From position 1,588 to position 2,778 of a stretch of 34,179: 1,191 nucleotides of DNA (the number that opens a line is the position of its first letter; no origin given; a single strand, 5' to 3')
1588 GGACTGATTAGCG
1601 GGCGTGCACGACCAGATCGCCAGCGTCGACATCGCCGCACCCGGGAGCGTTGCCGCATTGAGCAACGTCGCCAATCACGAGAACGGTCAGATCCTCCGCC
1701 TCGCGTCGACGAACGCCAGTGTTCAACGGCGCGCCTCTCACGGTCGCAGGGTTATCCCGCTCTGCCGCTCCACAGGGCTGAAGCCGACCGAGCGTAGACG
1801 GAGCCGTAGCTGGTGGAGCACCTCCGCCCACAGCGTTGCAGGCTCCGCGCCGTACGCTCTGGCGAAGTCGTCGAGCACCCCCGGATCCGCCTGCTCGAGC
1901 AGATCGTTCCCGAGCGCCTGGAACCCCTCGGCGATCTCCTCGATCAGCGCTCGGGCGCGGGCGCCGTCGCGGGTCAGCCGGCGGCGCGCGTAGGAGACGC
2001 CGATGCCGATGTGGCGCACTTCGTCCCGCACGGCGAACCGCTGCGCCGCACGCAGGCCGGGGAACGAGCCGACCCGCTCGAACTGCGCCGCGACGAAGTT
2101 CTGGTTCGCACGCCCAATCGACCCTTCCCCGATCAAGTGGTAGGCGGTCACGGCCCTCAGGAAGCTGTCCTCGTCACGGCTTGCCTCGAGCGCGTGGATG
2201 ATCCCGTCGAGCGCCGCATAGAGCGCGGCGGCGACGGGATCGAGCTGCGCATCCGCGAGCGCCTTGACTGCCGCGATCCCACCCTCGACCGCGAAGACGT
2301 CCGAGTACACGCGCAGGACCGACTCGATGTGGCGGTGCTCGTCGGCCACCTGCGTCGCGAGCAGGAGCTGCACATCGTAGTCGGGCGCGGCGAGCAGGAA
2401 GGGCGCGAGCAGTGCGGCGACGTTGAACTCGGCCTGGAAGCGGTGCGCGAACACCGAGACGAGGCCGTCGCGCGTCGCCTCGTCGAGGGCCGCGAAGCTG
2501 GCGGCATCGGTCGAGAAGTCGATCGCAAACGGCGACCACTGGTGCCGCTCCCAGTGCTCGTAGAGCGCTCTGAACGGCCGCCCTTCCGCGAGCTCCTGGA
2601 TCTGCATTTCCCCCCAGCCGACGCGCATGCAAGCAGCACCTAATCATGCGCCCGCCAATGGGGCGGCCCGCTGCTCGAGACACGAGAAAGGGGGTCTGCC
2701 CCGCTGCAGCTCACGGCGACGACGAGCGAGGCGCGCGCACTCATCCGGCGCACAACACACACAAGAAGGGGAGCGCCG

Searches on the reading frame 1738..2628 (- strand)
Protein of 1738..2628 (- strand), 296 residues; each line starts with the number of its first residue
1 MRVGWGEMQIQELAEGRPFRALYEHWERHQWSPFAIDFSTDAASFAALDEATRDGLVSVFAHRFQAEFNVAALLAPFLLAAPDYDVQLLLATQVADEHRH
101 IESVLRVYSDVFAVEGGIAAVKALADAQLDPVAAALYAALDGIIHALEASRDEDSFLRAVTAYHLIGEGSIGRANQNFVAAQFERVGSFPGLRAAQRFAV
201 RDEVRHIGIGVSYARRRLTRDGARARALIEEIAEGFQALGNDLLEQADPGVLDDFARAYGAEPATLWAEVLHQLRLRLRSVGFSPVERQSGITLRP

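Call 14: search_protein_families(library=pfam, proteins=[window:1738-2628:-])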
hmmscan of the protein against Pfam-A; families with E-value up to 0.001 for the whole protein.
window:1738-2628:- (296 aa): 1 family
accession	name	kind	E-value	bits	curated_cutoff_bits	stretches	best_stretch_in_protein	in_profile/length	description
PF00268.27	Ribonuc_red_sm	-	4.1e-07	30.1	33.6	1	20-232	13-222/281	Ribonucleotide reductase, small chain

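Call 33: find_encoding_contigs(protein=window:1738-2628:-, flank=10000, max_places=6)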
Protein window:1738-2628:- (296 aa): 10 contigs read that carry it; 6 places shown.
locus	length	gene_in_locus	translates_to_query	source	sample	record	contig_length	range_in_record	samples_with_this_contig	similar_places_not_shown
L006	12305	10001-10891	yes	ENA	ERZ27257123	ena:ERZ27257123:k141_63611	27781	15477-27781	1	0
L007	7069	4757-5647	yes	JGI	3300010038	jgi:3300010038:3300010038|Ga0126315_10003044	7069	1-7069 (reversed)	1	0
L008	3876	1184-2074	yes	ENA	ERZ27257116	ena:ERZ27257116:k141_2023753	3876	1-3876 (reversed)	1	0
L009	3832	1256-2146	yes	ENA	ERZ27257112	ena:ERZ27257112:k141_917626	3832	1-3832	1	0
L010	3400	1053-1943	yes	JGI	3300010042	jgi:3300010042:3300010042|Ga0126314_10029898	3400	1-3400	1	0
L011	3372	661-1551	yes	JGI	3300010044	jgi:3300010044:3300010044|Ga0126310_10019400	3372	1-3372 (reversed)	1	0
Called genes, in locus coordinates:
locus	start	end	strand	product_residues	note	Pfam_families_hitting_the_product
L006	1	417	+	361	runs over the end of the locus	PF01408:GFO_IDH_MocA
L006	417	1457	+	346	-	PF01408:GFO_IDH_MocA, PF03447:NAD_binding_3 (weak), PF02894:GFO_IDH_MocA_C, PF22725:GFO_IDH_MocA_C3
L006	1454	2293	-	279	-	PF00528:BPD_transp_1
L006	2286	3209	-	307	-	PF00528:BPD_transp_1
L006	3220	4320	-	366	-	PF13416:SBP_bac_8, PF13343:SBP_bac_6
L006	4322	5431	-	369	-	PF00005:ABC_tran, PF13304:AAA_21 (faint), PF08402:TOBE_2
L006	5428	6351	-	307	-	PF00532:Peripla_BP_1, PF13407:Peripla_BP_4, PF13377:Peripla_BP_3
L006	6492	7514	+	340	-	PF01408:GFO_IDH_MocA, PF03807:F420_oxidored (faint), PF02894:GFO_IDH_MocA_C, PF22725:GFO_IDH_MocA_C3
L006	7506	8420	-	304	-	PF01261:AP_endonuc_2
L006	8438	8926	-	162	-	-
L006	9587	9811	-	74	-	-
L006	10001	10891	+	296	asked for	PF00268:Ribonuc_red_sm (weak)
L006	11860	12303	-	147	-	?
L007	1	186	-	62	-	?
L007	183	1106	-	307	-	PF00532:Peripla_BP_1, PF13407:Peripla_BP_4, PF13377:Peripla_BP_3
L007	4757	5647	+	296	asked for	PF00268:Ribonuc_red_sm (weak)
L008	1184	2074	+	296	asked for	PF00268:Ribonuc_red_sm (weak)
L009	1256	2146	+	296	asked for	PF00268:Ribonuc_red_sm (weak)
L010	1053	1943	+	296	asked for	PF00268:Ribonuc_red_sm (weak)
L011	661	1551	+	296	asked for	PF00268:Ribonuc_red_sm (weak)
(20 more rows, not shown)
